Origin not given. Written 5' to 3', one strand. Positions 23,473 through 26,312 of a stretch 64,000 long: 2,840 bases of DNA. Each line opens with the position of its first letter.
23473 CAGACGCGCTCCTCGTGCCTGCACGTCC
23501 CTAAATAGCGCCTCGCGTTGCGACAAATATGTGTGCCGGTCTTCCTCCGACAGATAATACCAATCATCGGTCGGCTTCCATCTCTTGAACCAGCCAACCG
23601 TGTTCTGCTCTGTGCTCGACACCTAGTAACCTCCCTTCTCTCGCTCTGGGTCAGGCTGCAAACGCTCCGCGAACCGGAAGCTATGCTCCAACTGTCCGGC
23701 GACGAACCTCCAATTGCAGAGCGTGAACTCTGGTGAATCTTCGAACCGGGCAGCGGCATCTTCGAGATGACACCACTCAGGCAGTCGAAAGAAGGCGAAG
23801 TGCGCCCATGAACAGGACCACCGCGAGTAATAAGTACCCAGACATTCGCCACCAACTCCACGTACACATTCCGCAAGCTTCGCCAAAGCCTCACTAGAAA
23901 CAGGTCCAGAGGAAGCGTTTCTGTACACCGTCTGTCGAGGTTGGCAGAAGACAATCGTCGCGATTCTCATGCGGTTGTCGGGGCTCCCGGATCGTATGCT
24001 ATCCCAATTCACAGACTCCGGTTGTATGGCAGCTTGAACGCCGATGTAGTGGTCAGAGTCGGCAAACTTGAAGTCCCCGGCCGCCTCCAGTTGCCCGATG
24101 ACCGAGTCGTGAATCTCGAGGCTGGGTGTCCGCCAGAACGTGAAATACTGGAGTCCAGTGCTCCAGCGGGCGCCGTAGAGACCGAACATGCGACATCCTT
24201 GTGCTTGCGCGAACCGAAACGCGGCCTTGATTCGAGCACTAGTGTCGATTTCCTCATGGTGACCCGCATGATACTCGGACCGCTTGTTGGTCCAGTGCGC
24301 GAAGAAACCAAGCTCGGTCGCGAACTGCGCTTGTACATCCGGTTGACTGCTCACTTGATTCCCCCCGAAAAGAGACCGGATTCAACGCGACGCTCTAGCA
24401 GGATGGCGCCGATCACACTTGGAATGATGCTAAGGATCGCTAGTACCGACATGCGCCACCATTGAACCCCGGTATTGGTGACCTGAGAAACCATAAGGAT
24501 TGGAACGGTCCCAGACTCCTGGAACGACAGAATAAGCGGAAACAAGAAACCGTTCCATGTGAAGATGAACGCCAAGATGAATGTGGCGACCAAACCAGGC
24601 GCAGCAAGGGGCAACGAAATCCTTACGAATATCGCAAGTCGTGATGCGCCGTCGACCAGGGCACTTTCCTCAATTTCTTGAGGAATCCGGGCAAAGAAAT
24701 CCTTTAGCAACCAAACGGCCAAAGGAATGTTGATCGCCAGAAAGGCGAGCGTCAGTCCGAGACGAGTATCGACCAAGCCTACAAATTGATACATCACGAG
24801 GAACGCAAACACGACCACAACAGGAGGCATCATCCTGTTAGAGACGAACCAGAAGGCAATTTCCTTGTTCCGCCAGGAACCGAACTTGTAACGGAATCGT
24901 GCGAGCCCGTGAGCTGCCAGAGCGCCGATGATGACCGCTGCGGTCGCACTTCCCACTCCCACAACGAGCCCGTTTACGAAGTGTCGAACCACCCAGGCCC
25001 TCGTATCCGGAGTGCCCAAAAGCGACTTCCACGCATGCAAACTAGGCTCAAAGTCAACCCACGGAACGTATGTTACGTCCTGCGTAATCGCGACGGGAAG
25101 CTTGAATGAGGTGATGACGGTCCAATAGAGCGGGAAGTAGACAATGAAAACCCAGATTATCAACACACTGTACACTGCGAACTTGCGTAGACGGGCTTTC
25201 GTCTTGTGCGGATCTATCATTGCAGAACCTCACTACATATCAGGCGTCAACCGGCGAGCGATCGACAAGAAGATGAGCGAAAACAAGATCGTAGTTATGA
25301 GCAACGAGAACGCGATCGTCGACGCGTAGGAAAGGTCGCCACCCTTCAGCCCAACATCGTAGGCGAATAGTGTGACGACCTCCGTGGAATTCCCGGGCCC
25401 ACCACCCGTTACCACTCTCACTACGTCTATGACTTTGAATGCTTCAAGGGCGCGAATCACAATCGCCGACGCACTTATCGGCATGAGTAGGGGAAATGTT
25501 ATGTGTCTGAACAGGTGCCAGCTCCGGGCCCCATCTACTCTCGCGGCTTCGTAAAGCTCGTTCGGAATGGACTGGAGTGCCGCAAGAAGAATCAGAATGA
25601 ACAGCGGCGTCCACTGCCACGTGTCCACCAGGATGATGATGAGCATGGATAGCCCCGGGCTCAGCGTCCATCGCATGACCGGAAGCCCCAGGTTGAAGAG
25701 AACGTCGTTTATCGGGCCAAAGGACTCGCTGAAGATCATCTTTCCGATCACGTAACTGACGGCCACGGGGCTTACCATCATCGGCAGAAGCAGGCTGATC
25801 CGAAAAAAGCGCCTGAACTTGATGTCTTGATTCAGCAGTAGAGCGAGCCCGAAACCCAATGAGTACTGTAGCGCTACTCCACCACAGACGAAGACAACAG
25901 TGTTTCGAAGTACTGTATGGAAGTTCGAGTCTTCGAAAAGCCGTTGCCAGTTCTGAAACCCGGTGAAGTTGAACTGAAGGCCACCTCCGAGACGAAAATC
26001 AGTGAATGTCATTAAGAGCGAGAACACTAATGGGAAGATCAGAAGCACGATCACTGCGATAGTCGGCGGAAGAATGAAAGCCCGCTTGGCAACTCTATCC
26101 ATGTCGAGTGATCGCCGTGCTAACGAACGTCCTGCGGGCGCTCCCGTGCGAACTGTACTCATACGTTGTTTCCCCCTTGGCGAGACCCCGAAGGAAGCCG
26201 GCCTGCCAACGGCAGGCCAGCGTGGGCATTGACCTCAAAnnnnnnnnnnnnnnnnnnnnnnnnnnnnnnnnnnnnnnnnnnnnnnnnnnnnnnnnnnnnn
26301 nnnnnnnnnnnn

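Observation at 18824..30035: Candidate undescribed catabolic system: 12-gene GntR-headed operon mixing amino-sugar/fructosamine-like and pentose-bisphosphate-like parts with three unknown-function domains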

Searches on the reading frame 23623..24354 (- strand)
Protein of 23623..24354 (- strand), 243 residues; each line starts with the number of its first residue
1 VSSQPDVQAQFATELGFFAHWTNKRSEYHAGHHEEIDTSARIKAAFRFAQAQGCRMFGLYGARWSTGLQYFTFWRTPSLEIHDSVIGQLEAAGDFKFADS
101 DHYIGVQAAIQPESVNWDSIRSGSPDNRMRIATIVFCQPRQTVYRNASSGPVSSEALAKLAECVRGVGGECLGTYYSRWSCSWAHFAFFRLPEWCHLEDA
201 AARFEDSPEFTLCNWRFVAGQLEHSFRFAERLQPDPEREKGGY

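Call 3: search_protein_families(library=pfam, proteins=[window:23623-24354:-], max_evalue=0.01)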
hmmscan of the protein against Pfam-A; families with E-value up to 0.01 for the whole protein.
window:23623-24354:- (243 aa): 0 families

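Call 5: search_protein_families(library=ncbifam, proteins=[window:23623-24354:-], max_evalue=0.001)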
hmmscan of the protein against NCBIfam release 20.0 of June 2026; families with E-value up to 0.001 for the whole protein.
window:23623-24354:- (243 aa): 0 families

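Call 7: find_homologous_proteins(query=window:23623-24354:-, max_evalue=0.001)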
Query window:23623-24354:- (243 aa): 15 proteins with E <= 0.001 among 211 candidates.
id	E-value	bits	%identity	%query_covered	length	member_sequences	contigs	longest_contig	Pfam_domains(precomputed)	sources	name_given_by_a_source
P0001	4.5e-167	572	100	100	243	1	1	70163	-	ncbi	-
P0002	2.0e-55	206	43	94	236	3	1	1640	-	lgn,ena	-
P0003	3.2e-54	202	46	94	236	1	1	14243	PF20321.4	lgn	-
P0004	5.4e-54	201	40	91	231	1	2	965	-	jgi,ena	jgi:hypothetical protein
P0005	8.7e-54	201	43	94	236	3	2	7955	-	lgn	-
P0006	5.5e-51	191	39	94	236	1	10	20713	-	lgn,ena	-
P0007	1.5e-50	190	36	90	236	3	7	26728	-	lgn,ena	-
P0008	2.7e-49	186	39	95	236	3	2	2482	PF20321.4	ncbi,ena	-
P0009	2.7e-49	186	40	94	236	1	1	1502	-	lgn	-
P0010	3.9e-48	182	39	90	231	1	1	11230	PF20321.4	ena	-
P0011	2.9e-43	166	39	91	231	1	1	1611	-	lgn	-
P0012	3.1e-41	160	35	90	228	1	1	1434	-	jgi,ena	-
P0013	2.2e-40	157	37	90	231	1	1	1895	-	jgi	jgi:hypothetical protein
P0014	3.2e-37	146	34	90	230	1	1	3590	-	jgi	jgi:hypothetical protein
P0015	1.8e-35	141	39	94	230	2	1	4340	-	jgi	jgi:hypothetical protein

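Call 9: find_encoding_contigs(protein=P0007, flank=10000, max_places=3)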
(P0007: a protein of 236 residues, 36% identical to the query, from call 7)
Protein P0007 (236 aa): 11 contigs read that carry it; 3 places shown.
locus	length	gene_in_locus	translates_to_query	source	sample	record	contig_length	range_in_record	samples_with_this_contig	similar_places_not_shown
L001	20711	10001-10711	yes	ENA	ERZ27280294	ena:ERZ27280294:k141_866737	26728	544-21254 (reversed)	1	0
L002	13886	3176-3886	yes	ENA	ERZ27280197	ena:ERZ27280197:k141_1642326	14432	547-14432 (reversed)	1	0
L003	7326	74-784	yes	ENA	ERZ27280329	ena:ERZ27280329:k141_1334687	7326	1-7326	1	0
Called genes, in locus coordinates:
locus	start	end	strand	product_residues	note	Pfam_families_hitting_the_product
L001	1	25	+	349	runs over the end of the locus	PF13810:DUF4185 (weak)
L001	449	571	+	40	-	-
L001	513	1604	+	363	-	PF02826:2-Hacid_dh_C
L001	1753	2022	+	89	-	PF00005:ABC_tran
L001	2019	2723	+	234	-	PF00005:ABC_tran, PF17912:OB_MalK (weak), PF08402:TOBE_2 (faint)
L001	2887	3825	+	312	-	PF01261:AP_endonuc_2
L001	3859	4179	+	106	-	PF02469:Fasciclin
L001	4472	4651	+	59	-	-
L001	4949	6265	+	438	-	PF04389:Peptidase_M28 (weak), PF01546:Peptidase_M20, PF07687:M20_dimer (weak)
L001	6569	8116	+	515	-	PF01547:SBP_bac_1, PF13416:SBP_bac_8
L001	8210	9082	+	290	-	PF00528:BPD_transp_1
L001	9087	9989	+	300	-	PF00528:BPD_transp_1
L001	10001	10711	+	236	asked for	-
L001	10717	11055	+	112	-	PF20321:DUF6616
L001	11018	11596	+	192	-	PF04115:Ureidogly_lyase (weak)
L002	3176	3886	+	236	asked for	-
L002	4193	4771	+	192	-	PF04115:Ureidogly_lyase (weak)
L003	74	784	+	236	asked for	-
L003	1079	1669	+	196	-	PF04115:Ureidogly_lyase (weak)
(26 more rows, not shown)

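Call 10: find_encoding_contigs(protein=P0006, flank=10000, max_places=3)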
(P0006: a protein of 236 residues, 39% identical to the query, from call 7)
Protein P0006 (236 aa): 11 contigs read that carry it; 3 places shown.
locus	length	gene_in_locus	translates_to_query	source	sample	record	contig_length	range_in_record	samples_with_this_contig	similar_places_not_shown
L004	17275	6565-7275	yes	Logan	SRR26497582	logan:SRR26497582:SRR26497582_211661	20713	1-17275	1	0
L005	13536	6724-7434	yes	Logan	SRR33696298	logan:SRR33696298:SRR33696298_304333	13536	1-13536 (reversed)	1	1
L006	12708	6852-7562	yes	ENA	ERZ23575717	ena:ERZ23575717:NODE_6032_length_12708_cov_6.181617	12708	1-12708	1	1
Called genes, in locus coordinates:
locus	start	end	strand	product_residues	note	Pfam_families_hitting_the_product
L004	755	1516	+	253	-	PF00392:GntR, PF07702:UTRA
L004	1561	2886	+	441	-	PF01546:Peptidase_M20, PF07687:M20_dimer (faint)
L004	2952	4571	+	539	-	PF01547:SBP_bac_1, PF13416:SBP_bac_8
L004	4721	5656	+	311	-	PF00528:BPD_transp_1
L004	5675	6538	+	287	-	PF00528:BPD_transp_1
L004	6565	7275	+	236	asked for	-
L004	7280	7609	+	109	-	PF20321:DUF6616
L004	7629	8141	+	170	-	PF04115:Ureidogly_lyase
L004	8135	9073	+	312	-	PF00294:PfkB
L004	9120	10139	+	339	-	PF01008:IF-2B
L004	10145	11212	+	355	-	PF01380:SIS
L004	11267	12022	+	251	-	PF07090:GATase1_like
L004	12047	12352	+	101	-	-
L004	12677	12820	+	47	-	-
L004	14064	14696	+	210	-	PF00392:GntR, PF07729:FCD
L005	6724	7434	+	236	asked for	-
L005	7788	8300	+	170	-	PF04115:Ureidogly_lyase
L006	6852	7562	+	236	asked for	-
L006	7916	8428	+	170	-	PF04115:Ureidogly_lyase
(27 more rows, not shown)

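Call 11: find_encoding_contigs(protein=P0003, flank=10000, max_places=2)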
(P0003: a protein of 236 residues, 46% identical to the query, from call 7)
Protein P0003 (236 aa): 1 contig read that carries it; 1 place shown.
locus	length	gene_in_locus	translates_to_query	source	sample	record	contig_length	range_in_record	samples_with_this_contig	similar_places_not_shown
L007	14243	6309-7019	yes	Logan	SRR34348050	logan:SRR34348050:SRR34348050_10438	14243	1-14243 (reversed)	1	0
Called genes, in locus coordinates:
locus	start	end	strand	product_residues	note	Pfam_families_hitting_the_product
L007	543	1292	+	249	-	PF00392:GntR, PF07702:UTRA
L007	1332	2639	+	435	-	PF01546:Peptidase_M20, PF07687:M20_dimer (weak)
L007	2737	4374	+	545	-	PF01547:SBP_bac_1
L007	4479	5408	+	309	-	PF00528:BPD_transp_1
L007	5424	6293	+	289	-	PF00528:BPD_transp_1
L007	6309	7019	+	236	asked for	PF20321:DUF6616 (faint)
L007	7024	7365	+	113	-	PF20321:DUF6616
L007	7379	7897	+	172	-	PF04115:Ureidogly_lyase (weak)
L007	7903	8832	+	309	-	PF00294:PfkB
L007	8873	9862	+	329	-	PF01008:IF-2B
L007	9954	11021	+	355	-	PF01380:SIS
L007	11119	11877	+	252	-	PF07090:GATase1_like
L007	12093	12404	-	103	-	-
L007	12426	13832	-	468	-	-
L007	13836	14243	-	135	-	?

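Call 14: find_related_loci(query=A1, collection=genome_contigs, flank=10000)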
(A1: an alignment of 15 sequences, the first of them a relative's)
Query A1 (243 aa) in genome_contigs; peptide patterns used: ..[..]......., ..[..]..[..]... (x = any residue, [..] = any of these).
31 stretches matched a pattern; 6 encode a relative of the query (tblastn E <= 1e-3); 6 distinct loci.
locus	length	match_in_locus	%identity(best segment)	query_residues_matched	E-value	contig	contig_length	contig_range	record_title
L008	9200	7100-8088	38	12-243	9e-41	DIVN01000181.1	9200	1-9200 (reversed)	MAG TPA_asm: Anaerolineales bacterium UBA6131 UBA6131_contig_51357, whole genome shotgun sequence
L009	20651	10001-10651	38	15-233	4e-40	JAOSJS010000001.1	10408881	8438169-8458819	MAG: Ardenticatenaceae bacterium isolate FR_9 contig_134_pilon, whole genome shotgun sequence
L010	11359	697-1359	36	15-235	5e-40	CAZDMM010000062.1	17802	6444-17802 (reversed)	MAG TPA_asm: uncultured Caldilineaceae bacterium isolate binchicken_co130_5 genome assembly, contig: NODE_2865_length_17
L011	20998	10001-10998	31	1-233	9e-30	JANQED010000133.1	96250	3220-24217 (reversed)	MAG: Anaerolineales bacterium isolate PL23a_bin.114 k99_6076901, whole genome shotgun sequence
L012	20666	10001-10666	31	3-233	1e-24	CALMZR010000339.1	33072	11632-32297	MAG TPA_asm: uncultured Chloroflexi bacterium isolate SRR6670122_bin.72_CONCOCT_v1.1_MAG genome assembly, contig: ERZ534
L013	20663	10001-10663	32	16-233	5e-23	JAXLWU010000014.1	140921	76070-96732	MAG: Thermomicrobiales bacterium isolate STL-CHL31 C2.82.fa-14, whole genome shotgun sequence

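Call 22: find_encoding_contigs(protein=P0001, flank=1000, max_places=2)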
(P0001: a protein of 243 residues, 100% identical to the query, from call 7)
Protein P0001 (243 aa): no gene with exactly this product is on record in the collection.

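Call 23: search_dna_similar(query=window:23623-24354:-, collection=plasmids, mode=protein, max_evalue=0.001)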
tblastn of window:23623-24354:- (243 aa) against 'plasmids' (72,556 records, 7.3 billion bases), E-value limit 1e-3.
No match.

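Call 30: search_protein_families(library=pfam, proteins=[L012:13480-14280:+, L012:14070-15077:+, L013:13517-14329:+, L013:14409-15761:+, L013:14743-15888:+, L011:2960-4054:-], max_evalue=0.001)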
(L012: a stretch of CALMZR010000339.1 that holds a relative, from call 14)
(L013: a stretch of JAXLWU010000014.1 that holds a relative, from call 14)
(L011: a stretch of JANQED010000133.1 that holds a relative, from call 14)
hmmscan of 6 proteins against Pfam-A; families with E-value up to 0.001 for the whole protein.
L012:13480-14280:+ (266 aa): 1 family
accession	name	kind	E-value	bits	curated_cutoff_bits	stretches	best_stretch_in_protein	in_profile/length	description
PF03437.21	BtpA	-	1.7e-54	185.4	30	1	9-260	2-253/254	BtpA family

L012:14070-15077:+ (335 aa): 7 families
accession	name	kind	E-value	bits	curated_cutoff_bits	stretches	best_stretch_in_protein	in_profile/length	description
PF12796.13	Ank_2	-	1.9e-26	92.9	27.3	3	212-307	3-90/90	Ankyrin repeats (3 copies)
PF13637.12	Ank_4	-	1.2e-25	89.4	22.7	3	243-284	1-42/50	Ankyrin repeats (many copies)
PF00023.36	Ank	-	1.6e-20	72.5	21.1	2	173-203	2-32/33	Ankyrin repeat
PF13857.12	Ank_5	-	2.6e-16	60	27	1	159-209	1-52/56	Ankyrin repeats (many copies)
PF13606.12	Ank_3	-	4.4e-08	33.1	22.3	0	173-201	2-30/30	Ankyrin repeat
PF24521.3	Ank_KRIT1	-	9.5e-06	25.8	80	0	140-197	18-70/149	KRIT1 ankyrin-repeats domain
PF23745.1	ANK_LRRK2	-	0.00073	19.8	27.5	0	175-269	33-122/130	LRRK2 ANK repeat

L013:13517-14329:+ (270 aa): 1 family
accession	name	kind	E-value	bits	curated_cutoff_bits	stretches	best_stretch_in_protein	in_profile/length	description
PF03437.21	BtpA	-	5.6e-53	180.4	30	1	14-263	3-252/254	BtpA family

L013:14409-15761:+ (450 aa): 0 families

L013:14743-15888:+ (381 aa): 0 families

L011:2960-4054:- (364 aa): 0 families

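Call 47: search_protein_families(library=ncbifam, proteins=[L013:13517-14329:+], max_evalue=0.00001)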
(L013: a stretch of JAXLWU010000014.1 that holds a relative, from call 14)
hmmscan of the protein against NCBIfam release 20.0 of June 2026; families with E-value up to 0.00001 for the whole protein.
L013:13517-14329:+ (270 aa): 2 families
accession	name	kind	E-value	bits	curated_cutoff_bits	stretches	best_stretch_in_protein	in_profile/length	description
TIGR00259.1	thylakoid_BtpA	subfamily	5.1e-56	190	153.4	1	15-265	3-254/257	BtpA/SgcQ family protein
NF045918.1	PhsystIBiosynBtpA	equivalog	4.2e-48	164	400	1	7-264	2-261/261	photosystem I biogenesis protein BtpA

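Call 48: search_solved_structures(query=L013:13517-14329:+, max_evalue=0.01)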
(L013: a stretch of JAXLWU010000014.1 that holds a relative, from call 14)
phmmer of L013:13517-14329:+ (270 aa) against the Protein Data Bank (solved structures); distinct sequences matched with E-value up to 0.01: 0.

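Call 57: predict_structure(alignment_id=A1)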
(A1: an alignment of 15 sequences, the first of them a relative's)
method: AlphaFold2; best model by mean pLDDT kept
length: 243 residues; sequences in the alignment: 15
mean_pLDDT: 81.6   pTM: 0.80
mean pLDDT of the five models: 81.6, 80.7, 80.0, 78.2, 76.4
residues with pLDDT >= 90: 108; 70-90: 77; 50-70: 53; < 50: 5
segments of 3 or more residues with pLDDT < 50: 1-3
pLDDT, mean of each block of 10 residues (from residue 1): 54 83 68 80 90 92 74 92 89 73 85 75 88 93 60 87 95 83 90 96 94 92 77 57 47
secondary structure, 60 per line:
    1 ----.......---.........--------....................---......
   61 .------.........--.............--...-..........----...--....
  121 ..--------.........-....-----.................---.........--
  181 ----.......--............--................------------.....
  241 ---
elements in order: H5-11 E15-23 H32-51 E55-61 E68-76 H79-91 E98-107 H117-122 E131-139 H141-144 H150-166 E170-178 E185-191 H194-205 H208-212 E213-223 H236-240

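Call 106: search_protein_families(library=pfam, proteins=[L009:15013-16041:+, L009:16038-17030:+, L009:18190-19089:+, L009:19104-20138:+, L011:845-1597:+, L011:2049-2858:+], max_evalue=0.01)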
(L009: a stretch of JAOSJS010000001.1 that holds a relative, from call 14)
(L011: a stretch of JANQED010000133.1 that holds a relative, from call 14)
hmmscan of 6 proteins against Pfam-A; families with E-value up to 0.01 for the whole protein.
L009:15013-16041:+ (342 aa): 22 families
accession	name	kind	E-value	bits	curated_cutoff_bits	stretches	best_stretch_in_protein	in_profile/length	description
PF13377.12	Peripla_BP_3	-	1.5e-40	139.5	26.5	1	179-338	2-167/167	Periplasmic binding protein-like domain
PF00532.27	Peripla_BP_1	-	3e-30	106.1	22.2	1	70-318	2-261/281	Periplasmic binding proteins and sugar binding domain of LacI family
PF00356.27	LacI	-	6.3e-18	64.8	27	1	13-58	1-46/46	Bacterial regulatory proteins, lacI family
PF13407.12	Peripla_BP_4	-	2.8e-16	60.3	35.1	1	72-321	1-257/258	Periplasmic binding protein domain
PF13936.12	HTH_38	-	8.9e-07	29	27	1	13-33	22-42/44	Helix-turn-helix domain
PF09339.16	HTH_IclR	-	5.2e-06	26.6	22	0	11-33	18-40/52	IclR helix-turn-helix domain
PF01381.28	HTH_3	-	1.9e-05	25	23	1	13-57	11-52/55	Helix-turn-helix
PF13384.12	HTH_23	-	2e-05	24.7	24.6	0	13-33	19-39/50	Homeodomain-like domain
PF12802.13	MarR_2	-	2.9e-05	24.6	27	1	11-33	18-42/61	MarR family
PF01022.26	HTH_5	-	9e-05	22.7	22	0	45-65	17-37/47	Bacterial regulatory protein, arsR family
PF04967.18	HTH_10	-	0.00019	21.6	23.1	0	12-33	24-45/53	HTH DNA binding domain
PF13542.12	HTH_Tnp_ISL3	-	0.00028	20.7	27.4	0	13-33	28-48/51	Helix-turn-helix domain of transposase family ISL3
PF01047.28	MarR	-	0.00057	20.2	24.6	0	11-33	17-39/59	MarR family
PF13551.12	HTH_29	-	0.00058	20.3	28.1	0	43-62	12-31/64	Winged helix-turn helix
PF13560.12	HTH_31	-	0.00084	20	27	0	12-36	15-39/64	Helix-turn-helix domain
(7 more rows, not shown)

L009:16038-17030:+ (330 aa): 1 family
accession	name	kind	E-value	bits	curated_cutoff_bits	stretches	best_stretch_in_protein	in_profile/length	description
PF04962.18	KduI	-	1.1e-80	271.2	23.9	1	50-310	15-262/262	KduI/IolB family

L009:18190-19089:+ (299 aa): 1 family
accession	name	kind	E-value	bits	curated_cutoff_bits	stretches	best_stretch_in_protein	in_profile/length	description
PF01261.30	AP_endonuc_2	-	4.8e-25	89.1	31.1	1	32-276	1-232/249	Xylose isomerase-like TIM barrel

L009:19104-20138:+ (344 aa): 4 families
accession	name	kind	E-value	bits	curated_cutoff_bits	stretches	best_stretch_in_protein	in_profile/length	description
PF08240.17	ADH_N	-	2.1e-27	95.8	23.5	1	29-139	2-104/104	Alcohol dehydrogenase GroES-like domain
PF00107.32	ADH_zinc_N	-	4.3e-21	75.6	31.8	1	177-302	1-128/129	Zinc-binding dehydrogenase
PF16912.11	Glu_dehyd_C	-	2.3e-09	37.5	34.9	1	156-339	21-210/211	Glucose dehydrogenase C-terminus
PF13602.12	ADH_zinc_N_2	-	1.1e-05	26.8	27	1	218-335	10-131/134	Zinc-binding dehydrogenase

L011:845-1597:+ (250 aa): 0 families

L011:2049-2858:+ (269 aa): 5 families
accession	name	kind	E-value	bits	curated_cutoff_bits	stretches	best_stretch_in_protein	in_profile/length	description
PF00665.32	rve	-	1.5e-23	83.4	32.6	1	110-208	2-102/102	Integrase core domain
PF13276.12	HTH_21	-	1.5e-16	60.8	28.1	1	30-85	5-60/60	HTH-like domain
PF13333.12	rve_2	-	1e-10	42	22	1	215-263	1-50/56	Integrase core domain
PF13683.12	rve_3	-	7.3e-09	35.7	26.5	1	197-252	2-57/67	Integrase core domain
PF13518.12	HTH_28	-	0.0091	16.5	25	0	2-21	16-35/52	Helix-turn-helix domain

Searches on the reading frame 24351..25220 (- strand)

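Call 3: search_protein_families(library=pfam, proteins=[window:24351-25220:-], max_evalue=0.01)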
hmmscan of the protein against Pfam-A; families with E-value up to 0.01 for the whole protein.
window:24351-25220:- (289 aa): 2 families
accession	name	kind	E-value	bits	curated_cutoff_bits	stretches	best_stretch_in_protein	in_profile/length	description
PF00528.27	BPD_transp_1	-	1.1e-13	51.7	26.4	1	96-275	2-175/184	Binding-protein-dependent transport system inner membrane component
PF09900.14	DUF2127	-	0.0012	19.6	24.3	1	85-172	58-137/140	Predicted membrane protein (DUF2127)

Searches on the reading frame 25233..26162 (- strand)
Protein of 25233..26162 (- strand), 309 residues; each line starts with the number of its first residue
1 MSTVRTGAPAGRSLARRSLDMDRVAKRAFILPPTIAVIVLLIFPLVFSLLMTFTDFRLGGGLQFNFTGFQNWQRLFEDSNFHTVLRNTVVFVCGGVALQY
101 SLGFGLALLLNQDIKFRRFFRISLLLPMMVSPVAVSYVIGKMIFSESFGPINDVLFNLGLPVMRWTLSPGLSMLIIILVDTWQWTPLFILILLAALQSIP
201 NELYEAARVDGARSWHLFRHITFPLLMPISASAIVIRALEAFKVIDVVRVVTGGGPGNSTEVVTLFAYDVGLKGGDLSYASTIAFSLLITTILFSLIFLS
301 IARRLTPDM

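Call 3: search_protein_families(library=pfam, proteins=[window:25233-26162:-], max_evalue=0.01)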
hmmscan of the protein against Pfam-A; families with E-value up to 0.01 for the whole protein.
window:25233-26162:- (309 aa): 2 families
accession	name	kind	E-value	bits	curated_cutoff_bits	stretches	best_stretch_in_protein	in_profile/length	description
PF00528.27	BPD_transp_1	-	5.8e-19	69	26.4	1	102-308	4-181/184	Binding-protein-dependent transport system inner membrane component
PF16085.10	Phage_holin_3_5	-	0.0042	17.6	27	0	185-223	11-48/113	Bacteriophage holin Hol, superfamily III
